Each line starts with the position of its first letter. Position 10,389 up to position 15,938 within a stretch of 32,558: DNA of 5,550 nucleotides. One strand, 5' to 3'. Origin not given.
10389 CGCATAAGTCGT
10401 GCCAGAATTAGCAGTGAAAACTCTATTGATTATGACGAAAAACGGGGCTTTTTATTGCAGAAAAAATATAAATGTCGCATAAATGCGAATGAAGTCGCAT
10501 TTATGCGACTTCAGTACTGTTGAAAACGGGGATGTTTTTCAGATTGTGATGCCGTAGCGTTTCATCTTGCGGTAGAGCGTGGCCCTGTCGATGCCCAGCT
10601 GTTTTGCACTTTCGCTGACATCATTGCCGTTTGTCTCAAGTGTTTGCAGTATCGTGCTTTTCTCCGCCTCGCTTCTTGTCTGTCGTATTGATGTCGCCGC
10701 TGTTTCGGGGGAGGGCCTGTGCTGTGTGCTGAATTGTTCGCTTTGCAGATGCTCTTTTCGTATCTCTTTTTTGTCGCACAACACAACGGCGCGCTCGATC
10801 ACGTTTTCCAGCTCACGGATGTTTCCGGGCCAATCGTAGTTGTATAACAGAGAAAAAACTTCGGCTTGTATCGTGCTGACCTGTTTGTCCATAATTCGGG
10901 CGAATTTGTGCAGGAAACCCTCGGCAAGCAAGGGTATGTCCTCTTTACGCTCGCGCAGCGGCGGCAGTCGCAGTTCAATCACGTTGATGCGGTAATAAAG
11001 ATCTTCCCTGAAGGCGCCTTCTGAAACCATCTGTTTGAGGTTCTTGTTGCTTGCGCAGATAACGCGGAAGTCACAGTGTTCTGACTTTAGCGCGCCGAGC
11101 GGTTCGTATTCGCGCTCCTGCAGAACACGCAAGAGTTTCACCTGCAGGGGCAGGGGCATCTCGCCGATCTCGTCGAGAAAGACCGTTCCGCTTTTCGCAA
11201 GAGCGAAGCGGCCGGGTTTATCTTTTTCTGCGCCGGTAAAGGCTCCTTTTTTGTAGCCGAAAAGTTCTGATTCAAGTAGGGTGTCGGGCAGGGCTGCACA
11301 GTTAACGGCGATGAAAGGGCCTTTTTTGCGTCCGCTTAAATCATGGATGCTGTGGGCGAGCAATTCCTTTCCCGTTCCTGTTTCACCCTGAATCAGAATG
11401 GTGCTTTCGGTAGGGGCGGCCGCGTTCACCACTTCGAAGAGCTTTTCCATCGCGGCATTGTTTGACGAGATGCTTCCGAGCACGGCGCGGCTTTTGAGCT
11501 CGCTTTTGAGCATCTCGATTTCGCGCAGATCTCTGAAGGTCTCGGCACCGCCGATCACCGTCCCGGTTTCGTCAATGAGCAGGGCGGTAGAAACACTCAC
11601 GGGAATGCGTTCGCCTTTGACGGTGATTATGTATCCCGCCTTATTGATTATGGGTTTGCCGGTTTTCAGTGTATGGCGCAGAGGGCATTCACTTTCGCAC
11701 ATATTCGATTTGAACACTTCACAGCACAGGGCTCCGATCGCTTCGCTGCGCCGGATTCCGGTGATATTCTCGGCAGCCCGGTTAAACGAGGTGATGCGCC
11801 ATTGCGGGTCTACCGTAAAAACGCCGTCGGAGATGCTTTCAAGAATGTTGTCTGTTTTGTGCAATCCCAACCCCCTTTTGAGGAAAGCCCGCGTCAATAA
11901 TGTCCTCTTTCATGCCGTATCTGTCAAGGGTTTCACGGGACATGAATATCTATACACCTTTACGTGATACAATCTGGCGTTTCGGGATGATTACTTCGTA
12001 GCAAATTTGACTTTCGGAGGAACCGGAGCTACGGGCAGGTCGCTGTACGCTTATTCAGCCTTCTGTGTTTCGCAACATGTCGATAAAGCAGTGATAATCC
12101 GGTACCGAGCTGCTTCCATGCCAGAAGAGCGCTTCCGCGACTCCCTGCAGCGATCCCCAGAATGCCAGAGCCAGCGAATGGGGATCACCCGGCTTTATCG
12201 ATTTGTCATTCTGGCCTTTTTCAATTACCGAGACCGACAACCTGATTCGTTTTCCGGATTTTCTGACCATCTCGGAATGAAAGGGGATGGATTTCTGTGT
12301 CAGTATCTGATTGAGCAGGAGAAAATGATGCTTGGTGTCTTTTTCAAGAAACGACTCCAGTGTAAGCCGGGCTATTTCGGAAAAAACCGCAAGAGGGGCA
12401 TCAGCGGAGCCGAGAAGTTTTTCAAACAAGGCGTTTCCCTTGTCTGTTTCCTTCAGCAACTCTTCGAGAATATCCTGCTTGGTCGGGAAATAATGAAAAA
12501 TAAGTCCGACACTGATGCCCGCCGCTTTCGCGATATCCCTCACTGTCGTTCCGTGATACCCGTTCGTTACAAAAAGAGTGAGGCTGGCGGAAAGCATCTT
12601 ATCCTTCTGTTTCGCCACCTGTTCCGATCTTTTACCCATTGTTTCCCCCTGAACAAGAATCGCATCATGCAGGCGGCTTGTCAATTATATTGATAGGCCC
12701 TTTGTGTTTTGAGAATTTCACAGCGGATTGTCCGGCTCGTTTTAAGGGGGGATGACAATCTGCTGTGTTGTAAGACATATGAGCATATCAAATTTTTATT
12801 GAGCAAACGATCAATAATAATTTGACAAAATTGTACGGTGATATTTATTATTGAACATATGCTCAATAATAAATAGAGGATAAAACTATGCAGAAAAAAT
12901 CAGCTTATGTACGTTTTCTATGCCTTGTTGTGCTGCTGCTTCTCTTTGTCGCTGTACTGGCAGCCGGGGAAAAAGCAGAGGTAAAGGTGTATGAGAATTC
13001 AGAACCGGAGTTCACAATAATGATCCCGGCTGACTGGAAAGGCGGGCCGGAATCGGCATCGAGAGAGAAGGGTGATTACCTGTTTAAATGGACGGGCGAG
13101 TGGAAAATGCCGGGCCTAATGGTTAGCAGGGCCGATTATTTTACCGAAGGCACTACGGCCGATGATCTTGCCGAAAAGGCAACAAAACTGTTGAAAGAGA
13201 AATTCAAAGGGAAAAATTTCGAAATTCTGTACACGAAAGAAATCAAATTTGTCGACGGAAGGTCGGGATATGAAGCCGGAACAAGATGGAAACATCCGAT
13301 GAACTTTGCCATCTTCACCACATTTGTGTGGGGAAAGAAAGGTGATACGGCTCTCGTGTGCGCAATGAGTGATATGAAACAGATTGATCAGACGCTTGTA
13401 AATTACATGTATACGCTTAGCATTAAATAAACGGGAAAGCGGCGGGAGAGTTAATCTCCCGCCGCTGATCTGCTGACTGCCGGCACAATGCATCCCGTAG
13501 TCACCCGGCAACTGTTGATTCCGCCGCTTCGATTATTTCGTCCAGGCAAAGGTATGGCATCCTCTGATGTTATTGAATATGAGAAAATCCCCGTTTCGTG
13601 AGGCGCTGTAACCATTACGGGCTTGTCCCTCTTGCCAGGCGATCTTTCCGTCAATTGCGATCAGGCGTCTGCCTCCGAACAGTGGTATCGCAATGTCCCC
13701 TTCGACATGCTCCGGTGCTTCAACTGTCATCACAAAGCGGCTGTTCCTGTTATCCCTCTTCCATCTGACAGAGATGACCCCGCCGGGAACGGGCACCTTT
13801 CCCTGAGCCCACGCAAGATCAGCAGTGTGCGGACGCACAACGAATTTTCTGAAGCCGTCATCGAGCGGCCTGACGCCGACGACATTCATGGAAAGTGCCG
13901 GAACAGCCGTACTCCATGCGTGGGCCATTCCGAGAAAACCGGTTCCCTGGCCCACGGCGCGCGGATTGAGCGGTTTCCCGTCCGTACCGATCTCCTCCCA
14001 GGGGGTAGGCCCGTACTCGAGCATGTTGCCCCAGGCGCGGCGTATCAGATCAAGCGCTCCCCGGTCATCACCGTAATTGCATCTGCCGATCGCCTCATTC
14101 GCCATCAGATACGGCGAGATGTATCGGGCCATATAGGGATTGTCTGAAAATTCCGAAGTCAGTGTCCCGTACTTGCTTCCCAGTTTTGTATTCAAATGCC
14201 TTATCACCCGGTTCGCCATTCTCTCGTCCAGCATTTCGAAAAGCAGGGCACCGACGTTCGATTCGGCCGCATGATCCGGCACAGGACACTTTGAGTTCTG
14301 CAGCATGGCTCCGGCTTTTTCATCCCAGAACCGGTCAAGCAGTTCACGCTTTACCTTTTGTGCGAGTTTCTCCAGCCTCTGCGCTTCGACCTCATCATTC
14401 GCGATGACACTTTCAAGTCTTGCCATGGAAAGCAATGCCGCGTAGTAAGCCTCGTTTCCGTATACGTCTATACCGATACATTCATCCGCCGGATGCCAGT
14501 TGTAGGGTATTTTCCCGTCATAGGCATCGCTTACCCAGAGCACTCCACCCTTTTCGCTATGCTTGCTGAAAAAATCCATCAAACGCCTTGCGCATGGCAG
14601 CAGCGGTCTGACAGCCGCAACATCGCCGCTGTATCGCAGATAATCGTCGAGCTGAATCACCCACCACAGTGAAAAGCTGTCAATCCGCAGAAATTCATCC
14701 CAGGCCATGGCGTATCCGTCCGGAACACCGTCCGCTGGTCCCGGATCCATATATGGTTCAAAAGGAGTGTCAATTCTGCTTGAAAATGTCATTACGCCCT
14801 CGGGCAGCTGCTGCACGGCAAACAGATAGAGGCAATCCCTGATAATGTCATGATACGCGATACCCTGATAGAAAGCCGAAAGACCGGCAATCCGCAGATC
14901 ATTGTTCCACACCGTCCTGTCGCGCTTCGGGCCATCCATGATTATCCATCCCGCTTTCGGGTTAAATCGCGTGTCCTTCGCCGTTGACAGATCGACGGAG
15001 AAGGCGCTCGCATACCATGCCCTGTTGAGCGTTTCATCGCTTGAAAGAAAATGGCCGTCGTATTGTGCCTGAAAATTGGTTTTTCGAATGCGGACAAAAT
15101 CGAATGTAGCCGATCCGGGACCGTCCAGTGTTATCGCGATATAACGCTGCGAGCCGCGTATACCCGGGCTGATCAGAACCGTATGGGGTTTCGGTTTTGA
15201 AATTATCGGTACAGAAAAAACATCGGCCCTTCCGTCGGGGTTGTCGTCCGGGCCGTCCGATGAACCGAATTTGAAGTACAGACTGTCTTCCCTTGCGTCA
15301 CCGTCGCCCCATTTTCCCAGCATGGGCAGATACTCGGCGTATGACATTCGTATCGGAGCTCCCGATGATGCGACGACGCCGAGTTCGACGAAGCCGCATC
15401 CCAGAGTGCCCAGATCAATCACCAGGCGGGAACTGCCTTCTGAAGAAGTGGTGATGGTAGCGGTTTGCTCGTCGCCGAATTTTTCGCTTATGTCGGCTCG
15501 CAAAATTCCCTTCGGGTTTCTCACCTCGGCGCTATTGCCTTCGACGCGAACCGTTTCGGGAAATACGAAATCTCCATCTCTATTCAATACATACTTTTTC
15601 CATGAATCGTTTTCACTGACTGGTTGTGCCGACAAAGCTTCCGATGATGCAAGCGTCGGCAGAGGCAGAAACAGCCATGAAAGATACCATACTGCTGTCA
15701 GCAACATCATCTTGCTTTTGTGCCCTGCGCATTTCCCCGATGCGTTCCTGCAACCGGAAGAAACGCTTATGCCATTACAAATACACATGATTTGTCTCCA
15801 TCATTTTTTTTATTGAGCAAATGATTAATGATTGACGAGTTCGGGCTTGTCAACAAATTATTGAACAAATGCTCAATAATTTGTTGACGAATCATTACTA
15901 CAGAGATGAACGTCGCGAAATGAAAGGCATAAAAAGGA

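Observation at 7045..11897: ORP ('orange protein' complex)-like operon: 3 NifX-like proteins + DUF5320 + 2 Fe-S MinD-like ATPases under a dedicated PAS/sigma-54 activator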

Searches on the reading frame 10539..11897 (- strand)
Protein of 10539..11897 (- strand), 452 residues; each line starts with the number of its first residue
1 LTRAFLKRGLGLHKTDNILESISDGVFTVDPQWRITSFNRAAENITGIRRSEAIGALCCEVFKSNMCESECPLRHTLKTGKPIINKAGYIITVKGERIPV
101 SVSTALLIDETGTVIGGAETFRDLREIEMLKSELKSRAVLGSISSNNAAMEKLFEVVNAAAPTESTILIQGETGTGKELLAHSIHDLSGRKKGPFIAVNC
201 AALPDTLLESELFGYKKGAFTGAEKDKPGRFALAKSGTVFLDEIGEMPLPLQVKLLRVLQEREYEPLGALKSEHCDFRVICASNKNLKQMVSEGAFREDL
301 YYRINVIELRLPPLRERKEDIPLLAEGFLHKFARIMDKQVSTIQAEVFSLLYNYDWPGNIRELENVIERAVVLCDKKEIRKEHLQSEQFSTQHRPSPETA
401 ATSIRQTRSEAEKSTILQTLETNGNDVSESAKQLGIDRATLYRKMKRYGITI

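Call 3: search_protein_families(library=pfam, proteins=[window:10539-11897:-], max_evalue=0.01)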
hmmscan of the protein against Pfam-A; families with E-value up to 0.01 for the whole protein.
window:10539-11897:- (452 aa): 12 families
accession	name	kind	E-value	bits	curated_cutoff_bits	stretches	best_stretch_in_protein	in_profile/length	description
PF00158.32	Sigma54_activat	-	7e-71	237.8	20.2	1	145-309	3-167/168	Sigma-54 interaction domain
PF25601.1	AAA_lid_14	-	1.9e-28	98.6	27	1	315-398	1-84/87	AAA+ ATPase lid domain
PF14532.12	Sigma54_activ_2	-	1.5e-20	74.3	25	1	147-314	4-138/138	Sigma-54 interaction domain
PF02954.25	HTH_8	-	3.7e-12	46.2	22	1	408-448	2-42/42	Bacterial regulatory protein, Fis family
PF13426.13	PAS_9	-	6.9e-12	46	27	1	23-126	1-103/103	PAS domain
PF00989.32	PAS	-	5.8e-09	36.4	22.6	1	16-116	4-105/113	PAS fold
PF08448.16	PAS_4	-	1.5e-08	35.3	23.1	1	19-126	1-107/110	PAS fold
PF13188.13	PAS_8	-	2.9e-06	27.4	21.8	1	17-52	5-42/65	PAS domain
PF07728.20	AAA_5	-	3.1e-06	27.7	22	1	167-287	2-125/139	AAA domain (dynein-related subfamily)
PF01078.27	Mg_chelatase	-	5.4e-05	23.1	20.3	0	222-249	93-120/207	Magnesium chelatase, subunit ChlI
PF18024.7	HTH_50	-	0.0002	21.4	27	1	411-450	11-49/50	Helix-turn-helix domain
PF06745.19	ATPase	-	0.0077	16.1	26.6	0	156-182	11-37/231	KaiC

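Call 63: search_protein_families(library=ncbifam, proteins=[window:10539-11897:-], max_evalue=0.001)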
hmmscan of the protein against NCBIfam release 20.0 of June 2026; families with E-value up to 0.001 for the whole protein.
window:10539-11897:- (452 aa): 31 families (the best 25 are shown)
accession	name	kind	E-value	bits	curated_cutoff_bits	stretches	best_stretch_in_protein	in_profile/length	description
NF041552.1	TF_PrdR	equivalog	1.2e-119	400.3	795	1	14-449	135-577/577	sigma-54 dependent transcriptional regulator PrdR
TIGR02915.1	PEP_resp_reg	equivalog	9.3e-105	351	502.6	1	128-450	127-444/445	PEP-CTERM-box response regulator transcription factor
NF008469.0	PRK11361.1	equivalog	1.7e-104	350.1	714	1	109-451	110-457/461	acetoacetate metabolism transcriptional regulator AtoC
TIGR01817.1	nifA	equivalog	4.1e-104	349.2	528.85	1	140-445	195-499/534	nif-specific transcriptional activator NifA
NF003451.0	PRK05022.1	equivalog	3.3e-101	339.5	476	1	141-451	190-511/512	nitric oxide reductase transcriptional regulator NorR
NF038308.1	RNA_repair_RtcR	equivalog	5e-101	339.1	650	1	132-444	171-512/530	RNA repair transcriptional activator RtcR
NF011958.0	PRK15429.1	equivalog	5.9e-96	322.6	830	1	138-451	376-687/692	formate hydrogenlyase transcriptional activator FlhA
TIGR02329.1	propionate_PrpR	equivalog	2.6e-95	320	499.2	1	131-446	202-525/526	propionate catabolism operon regulatory protein PrpR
TIGR01818.1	ntrC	equivalog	1.4e-93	314.2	558.6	1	142-395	135-388/463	nitrogen regulation protein NR(I)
NF011953.0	PRK15424.1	equivalog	1.3e-89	301.2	703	1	129-447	207-533/538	propionate catabolism operon regulatory protein PrpR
NF050807.1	TransRegFlbDCaul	equivalog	4.3e-89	299.4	750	1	146-448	123-438/454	sigma-54-dependent transcriptional regulator FlbD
NF041906.1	V4R_TF_MobR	exception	1.6e-88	297.6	999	1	145-448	236-544/544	phenol degradation transcriptional regulator MobR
NF007689.0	PRK10365.1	equivalog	3.5e-88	296.3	760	1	140-447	139-441/441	sigma-54-dependent response regulator transcription factor ZraR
NF041946.1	LuxO_transreg_Vib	equivalog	8.3e-85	285.3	800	1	140-448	133-460/463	quorum-sensing sigma-54 dependent transcriptional regulator LuxO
NF049963.1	RespRegFlgRCampy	domain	9.2e-83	278.5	750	1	141-449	134-428/429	fla regulon two-component system response regulator FlgR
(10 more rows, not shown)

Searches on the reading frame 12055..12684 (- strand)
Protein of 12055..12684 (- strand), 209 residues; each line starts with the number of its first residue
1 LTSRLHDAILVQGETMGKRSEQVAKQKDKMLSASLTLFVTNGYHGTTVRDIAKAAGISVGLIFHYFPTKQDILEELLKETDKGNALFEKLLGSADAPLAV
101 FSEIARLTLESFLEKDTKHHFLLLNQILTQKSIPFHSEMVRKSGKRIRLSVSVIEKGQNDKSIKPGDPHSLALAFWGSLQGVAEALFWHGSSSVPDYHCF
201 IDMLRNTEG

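Call 3: search_protein_families(library=pfam, proteins=[window:12055-12684:-], max_evalue=0.01)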
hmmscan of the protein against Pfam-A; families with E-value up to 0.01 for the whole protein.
window:12055-12684:- (209 aa): 1 family
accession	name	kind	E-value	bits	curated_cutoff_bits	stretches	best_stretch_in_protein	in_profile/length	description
PF00440.29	TetR_N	-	1.7e-17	63.4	24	1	31-76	2-47/47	Bacterial regulatory proteins, tetR family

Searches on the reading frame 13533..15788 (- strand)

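Call 41: search_protein_families(library=pfam, proteins=[window:13533-15788:-], max_evalue=0.00001)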
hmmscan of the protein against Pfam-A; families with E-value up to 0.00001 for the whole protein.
window:13533-15788:- (751 aa): 3 families
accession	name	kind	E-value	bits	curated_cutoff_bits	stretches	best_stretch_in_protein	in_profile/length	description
PF17390.7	Bac_rhamnosid_C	-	1.3e-12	47.8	22.1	1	638-703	1-65/78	Bacterial alpha-L-rhamnosidase C-terminal domain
PF17389.8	Bac_rhamnosid6H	-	6.7e-08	32.6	24.5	1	245-556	4-274/339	Bacterial alpha-L-rhamnosidase 6 hairpin glycosidase domain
PF06202.20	GDE_C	-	2.2e-06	27.3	21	0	373-560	83-283/367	Amylo-alpha-1,6-glucosidase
